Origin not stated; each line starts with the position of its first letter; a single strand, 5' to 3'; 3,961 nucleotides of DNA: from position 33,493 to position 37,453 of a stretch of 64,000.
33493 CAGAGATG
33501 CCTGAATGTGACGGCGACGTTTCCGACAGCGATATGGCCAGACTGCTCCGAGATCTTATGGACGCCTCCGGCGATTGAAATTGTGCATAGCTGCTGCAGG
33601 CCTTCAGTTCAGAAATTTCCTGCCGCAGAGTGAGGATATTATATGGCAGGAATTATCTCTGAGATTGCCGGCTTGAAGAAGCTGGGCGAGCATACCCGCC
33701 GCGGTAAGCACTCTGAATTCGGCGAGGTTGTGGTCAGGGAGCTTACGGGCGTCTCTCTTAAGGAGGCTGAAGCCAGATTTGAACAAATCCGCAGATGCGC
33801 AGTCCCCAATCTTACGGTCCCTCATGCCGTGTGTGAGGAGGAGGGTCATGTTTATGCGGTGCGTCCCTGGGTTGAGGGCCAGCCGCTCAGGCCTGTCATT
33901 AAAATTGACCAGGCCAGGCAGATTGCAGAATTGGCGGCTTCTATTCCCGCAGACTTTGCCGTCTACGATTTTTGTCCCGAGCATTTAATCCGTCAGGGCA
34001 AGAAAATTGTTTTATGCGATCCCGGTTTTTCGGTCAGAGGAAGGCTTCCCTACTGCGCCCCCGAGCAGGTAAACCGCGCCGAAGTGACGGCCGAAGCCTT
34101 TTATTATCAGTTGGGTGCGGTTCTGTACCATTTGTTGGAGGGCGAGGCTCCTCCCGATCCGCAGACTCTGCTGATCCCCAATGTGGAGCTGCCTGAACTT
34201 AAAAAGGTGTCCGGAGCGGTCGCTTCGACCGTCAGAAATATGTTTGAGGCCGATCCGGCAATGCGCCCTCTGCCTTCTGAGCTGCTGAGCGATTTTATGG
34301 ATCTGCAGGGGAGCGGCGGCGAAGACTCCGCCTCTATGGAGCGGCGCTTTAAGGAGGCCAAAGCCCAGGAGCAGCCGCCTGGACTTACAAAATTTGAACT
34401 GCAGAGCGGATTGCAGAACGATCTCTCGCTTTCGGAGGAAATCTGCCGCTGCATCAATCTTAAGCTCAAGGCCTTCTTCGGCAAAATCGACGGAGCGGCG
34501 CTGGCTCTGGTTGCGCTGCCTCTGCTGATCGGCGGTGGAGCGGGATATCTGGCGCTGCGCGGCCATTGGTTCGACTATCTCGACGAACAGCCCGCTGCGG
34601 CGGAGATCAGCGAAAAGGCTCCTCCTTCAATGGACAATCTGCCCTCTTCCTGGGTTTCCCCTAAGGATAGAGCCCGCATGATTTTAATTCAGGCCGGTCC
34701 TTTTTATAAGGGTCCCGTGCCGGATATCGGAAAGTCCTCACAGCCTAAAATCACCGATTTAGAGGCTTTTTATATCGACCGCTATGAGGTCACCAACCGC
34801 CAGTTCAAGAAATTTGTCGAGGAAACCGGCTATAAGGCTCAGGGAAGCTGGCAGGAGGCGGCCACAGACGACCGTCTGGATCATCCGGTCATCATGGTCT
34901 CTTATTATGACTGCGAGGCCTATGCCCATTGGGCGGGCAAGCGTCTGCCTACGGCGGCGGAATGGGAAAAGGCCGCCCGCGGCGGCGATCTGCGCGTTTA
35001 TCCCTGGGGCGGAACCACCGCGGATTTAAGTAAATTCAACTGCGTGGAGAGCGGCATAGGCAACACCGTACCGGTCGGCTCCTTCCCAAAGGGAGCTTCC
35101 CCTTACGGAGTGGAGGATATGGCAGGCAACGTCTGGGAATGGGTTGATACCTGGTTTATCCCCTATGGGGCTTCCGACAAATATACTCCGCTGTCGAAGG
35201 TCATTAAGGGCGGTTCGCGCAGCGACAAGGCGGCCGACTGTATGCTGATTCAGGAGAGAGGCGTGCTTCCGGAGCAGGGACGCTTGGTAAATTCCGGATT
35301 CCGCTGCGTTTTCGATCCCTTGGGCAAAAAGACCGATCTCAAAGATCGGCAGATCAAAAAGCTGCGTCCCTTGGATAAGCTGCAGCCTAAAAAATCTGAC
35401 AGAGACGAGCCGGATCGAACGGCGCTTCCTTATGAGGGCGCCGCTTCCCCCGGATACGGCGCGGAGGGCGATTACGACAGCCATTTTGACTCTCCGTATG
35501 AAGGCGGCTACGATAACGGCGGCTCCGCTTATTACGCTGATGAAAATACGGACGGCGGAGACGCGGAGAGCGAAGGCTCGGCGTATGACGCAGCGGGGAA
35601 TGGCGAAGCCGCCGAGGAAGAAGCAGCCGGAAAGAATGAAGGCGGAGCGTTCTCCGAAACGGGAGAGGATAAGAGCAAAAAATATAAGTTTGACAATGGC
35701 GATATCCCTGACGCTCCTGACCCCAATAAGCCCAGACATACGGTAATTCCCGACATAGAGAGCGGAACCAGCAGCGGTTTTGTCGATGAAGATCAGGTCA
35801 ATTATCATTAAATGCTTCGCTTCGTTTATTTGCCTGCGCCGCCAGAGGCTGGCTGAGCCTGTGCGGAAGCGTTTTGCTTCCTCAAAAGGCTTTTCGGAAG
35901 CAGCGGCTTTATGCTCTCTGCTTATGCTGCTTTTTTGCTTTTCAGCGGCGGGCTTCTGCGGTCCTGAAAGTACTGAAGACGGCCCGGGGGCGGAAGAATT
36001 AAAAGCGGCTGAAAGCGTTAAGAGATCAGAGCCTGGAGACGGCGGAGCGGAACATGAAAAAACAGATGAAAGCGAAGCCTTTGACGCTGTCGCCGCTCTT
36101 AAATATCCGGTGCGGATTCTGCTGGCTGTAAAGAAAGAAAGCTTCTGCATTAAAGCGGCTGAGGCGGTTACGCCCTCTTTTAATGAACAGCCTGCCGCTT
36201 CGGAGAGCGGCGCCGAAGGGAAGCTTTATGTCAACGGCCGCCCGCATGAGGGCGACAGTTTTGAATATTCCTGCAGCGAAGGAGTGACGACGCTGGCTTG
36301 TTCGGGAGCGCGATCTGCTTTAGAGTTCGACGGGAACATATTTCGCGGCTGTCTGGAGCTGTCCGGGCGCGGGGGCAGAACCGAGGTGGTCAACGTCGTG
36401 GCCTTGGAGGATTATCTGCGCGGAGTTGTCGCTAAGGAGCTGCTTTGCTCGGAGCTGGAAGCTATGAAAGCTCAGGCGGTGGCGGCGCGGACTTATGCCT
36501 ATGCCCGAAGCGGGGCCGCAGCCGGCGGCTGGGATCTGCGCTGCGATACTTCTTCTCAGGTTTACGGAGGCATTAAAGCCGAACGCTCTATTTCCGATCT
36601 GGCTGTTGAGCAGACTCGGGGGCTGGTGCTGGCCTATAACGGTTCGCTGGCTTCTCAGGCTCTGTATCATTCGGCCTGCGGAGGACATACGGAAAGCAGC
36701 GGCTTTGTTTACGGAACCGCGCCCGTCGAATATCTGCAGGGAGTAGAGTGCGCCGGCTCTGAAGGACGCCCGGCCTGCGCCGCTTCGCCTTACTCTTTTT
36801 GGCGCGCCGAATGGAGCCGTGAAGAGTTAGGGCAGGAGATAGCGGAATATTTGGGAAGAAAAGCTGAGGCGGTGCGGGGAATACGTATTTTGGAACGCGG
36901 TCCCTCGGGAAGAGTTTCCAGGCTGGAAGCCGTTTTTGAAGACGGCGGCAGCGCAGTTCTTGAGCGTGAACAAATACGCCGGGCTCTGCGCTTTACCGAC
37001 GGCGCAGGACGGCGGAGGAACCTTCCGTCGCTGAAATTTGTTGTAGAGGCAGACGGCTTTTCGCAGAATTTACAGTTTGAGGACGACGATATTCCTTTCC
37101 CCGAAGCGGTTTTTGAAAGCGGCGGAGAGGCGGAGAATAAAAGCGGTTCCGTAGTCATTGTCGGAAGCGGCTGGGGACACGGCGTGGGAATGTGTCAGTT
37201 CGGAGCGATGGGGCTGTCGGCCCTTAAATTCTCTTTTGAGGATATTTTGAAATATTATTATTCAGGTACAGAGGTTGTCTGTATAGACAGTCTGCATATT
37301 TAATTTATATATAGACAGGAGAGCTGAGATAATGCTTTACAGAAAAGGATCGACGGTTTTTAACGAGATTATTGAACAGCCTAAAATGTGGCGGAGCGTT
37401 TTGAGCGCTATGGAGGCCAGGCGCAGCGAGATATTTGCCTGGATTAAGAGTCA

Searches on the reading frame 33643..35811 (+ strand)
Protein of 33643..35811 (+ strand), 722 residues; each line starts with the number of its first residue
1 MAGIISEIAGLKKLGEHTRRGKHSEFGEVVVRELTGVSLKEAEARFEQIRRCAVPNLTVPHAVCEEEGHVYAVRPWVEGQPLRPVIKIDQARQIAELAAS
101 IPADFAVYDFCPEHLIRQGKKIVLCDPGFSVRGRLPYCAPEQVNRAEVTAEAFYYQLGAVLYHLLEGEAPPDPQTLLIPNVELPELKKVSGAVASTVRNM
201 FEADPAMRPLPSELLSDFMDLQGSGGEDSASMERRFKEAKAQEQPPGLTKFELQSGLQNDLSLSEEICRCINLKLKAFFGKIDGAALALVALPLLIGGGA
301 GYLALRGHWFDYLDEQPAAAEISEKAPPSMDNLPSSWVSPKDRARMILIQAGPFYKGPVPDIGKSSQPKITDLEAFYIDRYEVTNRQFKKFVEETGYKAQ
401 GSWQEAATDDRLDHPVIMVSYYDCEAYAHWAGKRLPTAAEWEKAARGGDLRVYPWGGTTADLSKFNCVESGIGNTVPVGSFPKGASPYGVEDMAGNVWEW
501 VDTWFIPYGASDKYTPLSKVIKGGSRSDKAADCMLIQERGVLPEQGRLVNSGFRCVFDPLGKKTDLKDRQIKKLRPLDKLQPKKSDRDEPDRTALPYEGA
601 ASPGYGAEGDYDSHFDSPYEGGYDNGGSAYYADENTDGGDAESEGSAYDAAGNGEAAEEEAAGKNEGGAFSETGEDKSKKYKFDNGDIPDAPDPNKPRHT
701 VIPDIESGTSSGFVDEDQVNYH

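Call 54: search_protein_families(library=pfam, proteins=[window:33643-35811:+], max_evalue=0.001)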
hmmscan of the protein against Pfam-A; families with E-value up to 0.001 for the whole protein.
window:33643-35811:+ (722 aa): 2 families
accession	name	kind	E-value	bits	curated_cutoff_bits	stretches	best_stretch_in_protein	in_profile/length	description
PF03781.23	FGE-sulfatase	-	2.7e-51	175.1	23.3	1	344-556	3-254/255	Sulfatase-modifying factor enzyme 1-like domain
PF00069.31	Pkinase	-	0.00038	20.4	31.7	0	131-216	157-259/263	Protein kinase domain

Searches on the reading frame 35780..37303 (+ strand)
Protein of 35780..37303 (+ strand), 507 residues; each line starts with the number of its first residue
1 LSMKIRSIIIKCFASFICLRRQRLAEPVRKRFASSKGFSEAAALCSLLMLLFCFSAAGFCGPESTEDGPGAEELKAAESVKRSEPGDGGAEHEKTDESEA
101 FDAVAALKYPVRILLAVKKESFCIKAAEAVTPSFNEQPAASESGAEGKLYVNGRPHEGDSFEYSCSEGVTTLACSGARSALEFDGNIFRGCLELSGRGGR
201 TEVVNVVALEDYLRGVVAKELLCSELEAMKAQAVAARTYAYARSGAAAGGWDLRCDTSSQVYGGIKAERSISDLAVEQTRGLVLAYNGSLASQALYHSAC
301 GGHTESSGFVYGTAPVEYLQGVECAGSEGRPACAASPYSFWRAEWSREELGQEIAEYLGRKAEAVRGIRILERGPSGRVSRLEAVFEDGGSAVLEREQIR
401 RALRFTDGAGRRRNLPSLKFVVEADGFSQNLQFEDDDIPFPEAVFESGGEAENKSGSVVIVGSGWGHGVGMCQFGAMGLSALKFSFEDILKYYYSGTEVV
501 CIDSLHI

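Call 54: search_protein_families(library=pfam, proteins=[window:35780-37303:+], max_evalue=0.001)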
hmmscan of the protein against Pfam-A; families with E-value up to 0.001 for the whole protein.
window:35780-37303:+ (507 aa): 1 family
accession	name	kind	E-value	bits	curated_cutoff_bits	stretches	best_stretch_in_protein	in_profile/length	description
PF08486.15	SpoIID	-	2.7e-21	76.5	23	1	199-286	3-97/97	Stage II sporulation protein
